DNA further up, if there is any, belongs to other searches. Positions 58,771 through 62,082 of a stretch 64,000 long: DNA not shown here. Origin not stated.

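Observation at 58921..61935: Single polypeptide combining carrier domain, fatty acyl-AMP ligase, membrane anchor and PlsC-type acyltransferase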

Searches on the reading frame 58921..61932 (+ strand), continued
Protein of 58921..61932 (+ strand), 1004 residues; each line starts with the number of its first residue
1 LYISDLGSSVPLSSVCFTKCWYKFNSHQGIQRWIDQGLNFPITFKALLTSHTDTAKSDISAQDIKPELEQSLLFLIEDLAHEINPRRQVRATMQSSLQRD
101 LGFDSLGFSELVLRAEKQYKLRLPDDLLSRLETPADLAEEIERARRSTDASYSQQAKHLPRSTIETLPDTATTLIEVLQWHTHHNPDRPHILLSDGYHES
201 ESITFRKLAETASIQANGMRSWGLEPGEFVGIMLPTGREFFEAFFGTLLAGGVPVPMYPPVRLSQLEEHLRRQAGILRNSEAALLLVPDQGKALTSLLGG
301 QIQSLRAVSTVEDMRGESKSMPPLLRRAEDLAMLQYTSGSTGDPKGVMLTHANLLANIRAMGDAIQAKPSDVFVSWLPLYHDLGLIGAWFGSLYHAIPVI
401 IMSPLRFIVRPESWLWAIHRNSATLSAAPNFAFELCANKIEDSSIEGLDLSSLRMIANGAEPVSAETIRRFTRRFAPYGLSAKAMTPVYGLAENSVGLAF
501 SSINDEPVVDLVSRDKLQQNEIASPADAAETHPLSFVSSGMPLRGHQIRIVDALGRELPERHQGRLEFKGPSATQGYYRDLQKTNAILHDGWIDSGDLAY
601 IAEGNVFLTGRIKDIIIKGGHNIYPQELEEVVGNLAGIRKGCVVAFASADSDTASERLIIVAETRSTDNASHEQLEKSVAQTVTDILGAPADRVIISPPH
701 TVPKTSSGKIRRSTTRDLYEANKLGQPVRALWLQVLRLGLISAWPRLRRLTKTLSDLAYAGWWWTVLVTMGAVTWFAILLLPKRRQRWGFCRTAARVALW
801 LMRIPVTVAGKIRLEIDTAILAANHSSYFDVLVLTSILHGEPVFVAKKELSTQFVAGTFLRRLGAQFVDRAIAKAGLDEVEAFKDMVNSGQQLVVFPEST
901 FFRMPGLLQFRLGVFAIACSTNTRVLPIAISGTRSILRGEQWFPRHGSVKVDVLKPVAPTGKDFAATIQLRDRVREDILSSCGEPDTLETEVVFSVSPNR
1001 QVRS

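Call 58: predict_structure(alignment_id=A4)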
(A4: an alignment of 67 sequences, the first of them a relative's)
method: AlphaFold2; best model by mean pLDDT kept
length: 957 residues; sequences in the alignment: 67
mean_pLDDT: 81.4   pTM: 0.67
mean pLDDT of the five models: 81.4, 81.3, 79.0, 78.3, 77.4
residues with pLDDT >= 90: 261; 70-90: 550; 50-70: 117; < 50: 29
segments of 3 or more residues with pLDDT < 50: 1-13, 946-957
pLDDT, mean of each block of 10 residues (from residue 1): 32 56 87 73 81 68 76 70 79 78 55 78 90 92 82 86 92 86 88 91 90 67 82 91 79 80 87 76 85 65 87 84 86 56 73 82 85 89 83 83 91 75 92 91 60 79 91 90 87 85 91 93 84 86 85 91 81 79 87 86 78 89 91 90 89 72 78 80 71 73 80 91 93 92 95 93 88 86 90 89 86 90 62 82 88 60 84 93 85 74 94 91 91 80 48 39
secondary structure, 60 per line:
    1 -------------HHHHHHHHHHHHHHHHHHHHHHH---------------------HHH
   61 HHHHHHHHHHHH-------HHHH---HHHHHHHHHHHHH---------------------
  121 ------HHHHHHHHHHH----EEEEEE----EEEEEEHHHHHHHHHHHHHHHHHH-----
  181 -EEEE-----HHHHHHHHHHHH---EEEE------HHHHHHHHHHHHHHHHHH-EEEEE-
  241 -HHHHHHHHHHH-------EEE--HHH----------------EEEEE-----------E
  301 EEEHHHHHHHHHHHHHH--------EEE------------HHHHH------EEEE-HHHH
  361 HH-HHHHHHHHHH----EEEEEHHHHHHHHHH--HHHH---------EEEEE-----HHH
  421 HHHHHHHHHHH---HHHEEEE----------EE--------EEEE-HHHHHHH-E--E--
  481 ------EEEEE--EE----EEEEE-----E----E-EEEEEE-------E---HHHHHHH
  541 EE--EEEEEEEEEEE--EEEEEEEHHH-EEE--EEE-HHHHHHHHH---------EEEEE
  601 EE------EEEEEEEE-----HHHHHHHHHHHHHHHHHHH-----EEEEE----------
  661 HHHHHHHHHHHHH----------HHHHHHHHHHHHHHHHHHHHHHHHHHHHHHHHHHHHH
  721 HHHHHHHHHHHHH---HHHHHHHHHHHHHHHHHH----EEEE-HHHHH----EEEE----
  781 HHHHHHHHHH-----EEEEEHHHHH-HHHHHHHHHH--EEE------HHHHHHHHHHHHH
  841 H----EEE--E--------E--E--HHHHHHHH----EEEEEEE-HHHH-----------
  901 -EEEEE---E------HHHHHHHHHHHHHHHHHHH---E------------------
elements in order (helices of 4 or more, strands of 3 or more residues): H14-36 H58-72 H80-83 H87-99 H127-137 E142-147 E152-157 H158-175 E182-185 H191-202 E206-209 H216-233 E235-239 H242-252 E260-262 E284-288 E300-303 H304-317 E326-328 H341-345 E352-355 H357-362 H364-373 E378-382 H383-392 H395-398 E408-412 H418-431 E438-441 E462-465 H467-473 E487-491 E500-504 E517-522 H534-540 E545-555 E558-564 E569-571 E574-576 H578-586 E596-602 E609-616 H622-640 E646-650 H661-673 H684-733 H737-754 E759-762 H764-768 E773-776 H781-790 E796-800 H801-805 H807-816 E819-821 H828-841 E846-848 H866-873 E878-884 H886-889 E902-906 H917-935

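Call 61: fold_search(model_id=the predicted structure, library=pdb)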
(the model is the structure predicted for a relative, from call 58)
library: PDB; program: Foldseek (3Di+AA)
matches with E <= 10: 1822; with E <= 0.001: 654
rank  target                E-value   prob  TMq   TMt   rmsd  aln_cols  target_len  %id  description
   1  3pbk_B                1.1e-49  1.00  0.53  0.91   3.1       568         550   32  Structural and Functional Studies of Fatty Acyl-Adenylate Ligases from E. coli and L. pneumophila (released 2010-12-22)
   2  3pbk_A                2.2e-49  1.00  0.54  0.92   2.9       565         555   32  Structural and Functional Studies of Fatty Acyl-Adenylate Ligases from E. coli and L. pneumophila (released 2010-12-22)
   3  3kxw                  2.1e-48  1.00  0.45  0.74   8.7       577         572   29  The crystal structure of fatty acid AMP ligase from Legionella pneumophila (released 2010-03-16)
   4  7r7g_A                3.6e-48  1.00  0.53  0.87   3.1       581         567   30  Synechococcus Olefin Synthase FAAL domain A229I/R336A in complex with palmitoyl adenylate and pyrophosphate (released 2022-07-06)
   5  5d6j_A                1.4e-47  1.00  0.53  0.78   4.8       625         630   27  Crystal structure of a mycobacterial protein (released 2016-03-02)
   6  7r7f_A                1.6e-47  1.00  0.53  0.87   3.1       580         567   29  Synechococcus Olefin Synthase FAAL domain R336A in complex with stearoyl adenylate and pyrophosphate (released 2022-07-06)
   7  7r7e_A                2.1e-47  1.00  0.53  0.87   3.2       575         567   31  Synechococcus Olefin Synthase FAAL domain in complex with AMP and pyrophosphate (released 2022-07-06)
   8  3lnv                  7.6e-47  1.00  0.45  0.75   8.1       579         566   29  The crystal structure of fatty acyl-adenylate ligase from L. pneumophila in complex with acyl adenylate and pyrophosphat (released 2010-04-07)
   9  5ey8_A                1.1e-45  1.00  0.52  0.81   4.0       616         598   27  Structure of FadD32 from Mycobacterium smegmatis complexed to AMPC20 (released 2015-12-16)
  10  5ey8_F                2.5e-45  1.00  0.53  0.82   4.5       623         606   27  Structure of FadD32 from Mycobacterium smegmatis complexed to AMPC20 (released 2015-12-16)
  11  5icr_A                5.3e-45  1.00  0.53  0.81   4.6       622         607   27  2.25 Angstrom Resolution Crystal Structure of Fatty-Acid-CoA Ligase (FadD32) from Mycobacterium smegmatis in complex w (released 2016-04-06)
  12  5icr_D                6.6e-45  1.00  0.52  0.80   4.9       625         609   27  2.25 Angstrom Resolution Crystal Structure of Fatty-Acid-CoA Ligase (FadD32) from Mycobacterium smegmatis in complex w (released 2016-04-06)
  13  5icr_B                9.1e-45  1.00  0.53  0.81   4.7       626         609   27  2.25 Angstrom Resolution Crystal Structure of Fatty-Acid-CoA Ligase (FadD32) from Mycobacterium smegmatis in complex w (released 2016-04-06)
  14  7wua_A                1.3e-44  1.00  0.52  0.81   5.0       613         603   27  Crystal structures of FadD32 from Corynebacterium diphtheriae (released 2022-08-10)
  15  5ey8_C                1.3e-44  1.00  0.52  0.81   5.0       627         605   27  Structure of FadD32 from Mycobacterium smegmatis complexed to AMPC20 (released 2015-12-16)
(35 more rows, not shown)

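Call 66: search_protein_families(library=pfam, proteins=[L007:13463-14701:-, L021:11020-12324:-, L028:4703-5875:+, L025:2505-4352:-, L005:7280-7978:+, L010:8793-10619:-, L077:13281-14072:-, L036:9027-10871:+], max_evalue=0.0001)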
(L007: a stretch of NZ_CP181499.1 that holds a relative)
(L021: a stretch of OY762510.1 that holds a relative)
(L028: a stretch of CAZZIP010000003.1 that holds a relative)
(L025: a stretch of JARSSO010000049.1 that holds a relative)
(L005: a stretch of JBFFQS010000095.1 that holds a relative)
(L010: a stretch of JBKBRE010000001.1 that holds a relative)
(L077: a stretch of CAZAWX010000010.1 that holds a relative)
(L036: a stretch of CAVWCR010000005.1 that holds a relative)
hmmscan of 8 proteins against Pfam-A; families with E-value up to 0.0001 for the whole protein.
L007:13463-14701:- (413 aa): 3 families
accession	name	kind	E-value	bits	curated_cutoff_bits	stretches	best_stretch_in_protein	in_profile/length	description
PF00005.33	ABC_tran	-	3.9e-37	128.3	25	1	74-218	3-136/137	ABC transporter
PF13304.12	AAA_21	-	5.3e-12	46.8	27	1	158-250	217-299/304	AAA domain, putative AbiEii toxin, Type IV TA system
PF02463.25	SMC_N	-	2.4e-05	24.3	40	0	188-263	134-210/220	RecF/RecN/SMC N terminal domain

L021:11020-12324:- (435 aa): 2 families
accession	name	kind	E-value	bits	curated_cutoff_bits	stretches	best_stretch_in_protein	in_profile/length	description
PF11700.14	ATG22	-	1.7e-51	175.9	24.1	1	17-433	4-479/482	Vacuole effluxer Atg22 like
PF07690.21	MFS_1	-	5.5e-18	65.4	33.4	1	30-392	4-347/347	Major Facilitator Superfamily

L028:4703-5875:+ (391 aa): 3 families
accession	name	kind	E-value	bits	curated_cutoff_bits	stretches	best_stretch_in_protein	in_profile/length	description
PF00198.28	2-oxoacid_dh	-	3e-85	285.8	23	1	161-389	3-232/232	2-oxoacid dehydrogenases acyltransferase (catalytic domain)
PF00364.28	Biotin_lipoyl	-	1.2e-18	67.1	22.1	1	2-74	2-73/73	Biotin-requiring enzyme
PF02817.22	E3_binding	-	1.4e-14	54.4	23.7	1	103-136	3-36/36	e3 binding domain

L025:2505-4352:- (616 aa): 7 families
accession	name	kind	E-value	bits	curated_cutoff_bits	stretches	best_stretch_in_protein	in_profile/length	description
PF00990.26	GGDEF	-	1.8e-51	174.5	23.8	1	307-463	1-160/161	Diguanylate cyclase, GGDEF domain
PF01814.28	Hemerythrin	-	2.3e-13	51.2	25.3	1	493-603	3-125/127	Hemerythrin HHE cation binding domain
PF13188.13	PAS_8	-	6.5e-11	42.2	21.8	1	183-225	1-41/65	PAS domain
PF08447.18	PAS_3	-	3.4e-09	37.3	25.6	1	205-289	2-88/89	PAS fold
PF13426.13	PAS_9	-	8e-08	32.9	27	1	195-295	3-103/103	PAS domain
PF00989.32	PAS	-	3.8e-07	30.6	22.6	1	184-293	2-113/113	PAS fold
PF08448.16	PAS_4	-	1.3e-06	29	23.1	1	200-297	13-109/110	PAS fold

L005:7280-7978:+ (233 aa): 5 families
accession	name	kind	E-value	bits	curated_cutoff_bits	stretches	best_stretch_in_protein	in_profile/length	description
PF01738.24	DLH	-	1.8e-07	31.4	21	1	46-214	14-194/217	Dienelactone hydrolase family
PF12146.15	Hydrolase_4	-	3.4e-07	30.3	27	1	44-150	2-105/239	Serine aminopeptidase, S33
PF20408.4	Abhydrolase_11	-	1.9e-06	28.2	27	1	47-211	3-170/193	Alpha/beta hydrolase domain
PF00561.26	Abhydrolase_1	-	5.4e-06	26.7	25.8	1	48-168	2-117/245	alpha/beta hydrolase fold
PF12697.13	Abhydrolase_6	-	1e-05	26.7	26.3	0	49-147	1-89/217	Alpha/beta hydrolase family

L010:8793-10619:- (609 aa): 2 families
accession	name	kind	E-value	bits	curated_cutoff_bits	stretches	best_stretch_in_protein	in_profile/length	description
PF02867.20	Ribonuc_red_lgC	-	4.2e-127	425.4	23.9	1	89-578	2-522/523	Ribonucleotide reductase, barrel domain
PF00317.26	Ribonuc_red_lgN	-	4.5e-10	39.9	28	1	12-83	4-76/77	Ribonucleotide reductase, all-alpha domain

L077:13281-14072:- (264 aa): 4 families
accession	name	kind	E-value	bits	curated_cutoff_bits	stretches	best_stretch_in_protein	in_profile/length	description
PF07702.18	UTRA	-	7.2e-27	94.4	23.8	1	104-240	2-141/141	UTRA domain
PF00392.27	GntR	-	1.6e-21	76.1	27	1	19-82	1-64/64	Bacterial regulatory proteins, gntR family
PF25213.1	HVO_A0261_N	-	1.5e-05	25.2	35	1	45-77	27-59/86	HVO_A0261 N-terminal domain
PF08220.18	HTH_DeoR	-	2.8e-05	24.2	21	1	47-77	19-49/57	DeoR-like helix-turn-helix domain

L036:9027-10871:+ (615 aa): 8 families
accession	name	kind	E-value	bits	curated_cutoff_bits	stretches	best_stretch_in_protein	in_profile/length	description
PF06472.20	ABC_membrane_2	-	4.5e-37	128.3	24.4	1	36-311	6-268/269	ABC transporter transmembrane region 2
PF00005.33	ABC_tran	-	1.7e-19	71.2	25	1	404-538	2-137/137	ABC transporter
PF05992.17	SbmA_BacA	-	3.7e-15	56.7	24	1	46-355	11-307/315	SbmA/BacA-like family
PF02463.25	SMC_N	-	1.4e-06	28.4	40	0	496-570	135-201/220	RecF/RecN/SMC N terminal domain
PF13191.12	AAA_16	-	4.7e-05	24.4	32.6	0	414-552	25-156/167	AAA ATPase domain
PF13555.12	AAA_29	-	4.9e-05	23.4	27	0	404-434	13-43/61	P-loop containing region of AAA domain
PF20703.3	nSTAND1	-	7.2e-05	23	27.1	0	413-528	33-148/379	Novel STAND NTPase 1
PF13304.12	AAA_21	-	9.1e-05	23.1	27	0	485-562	213-294/304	AAA domain, putative AbiEii toxin, Type IV TA system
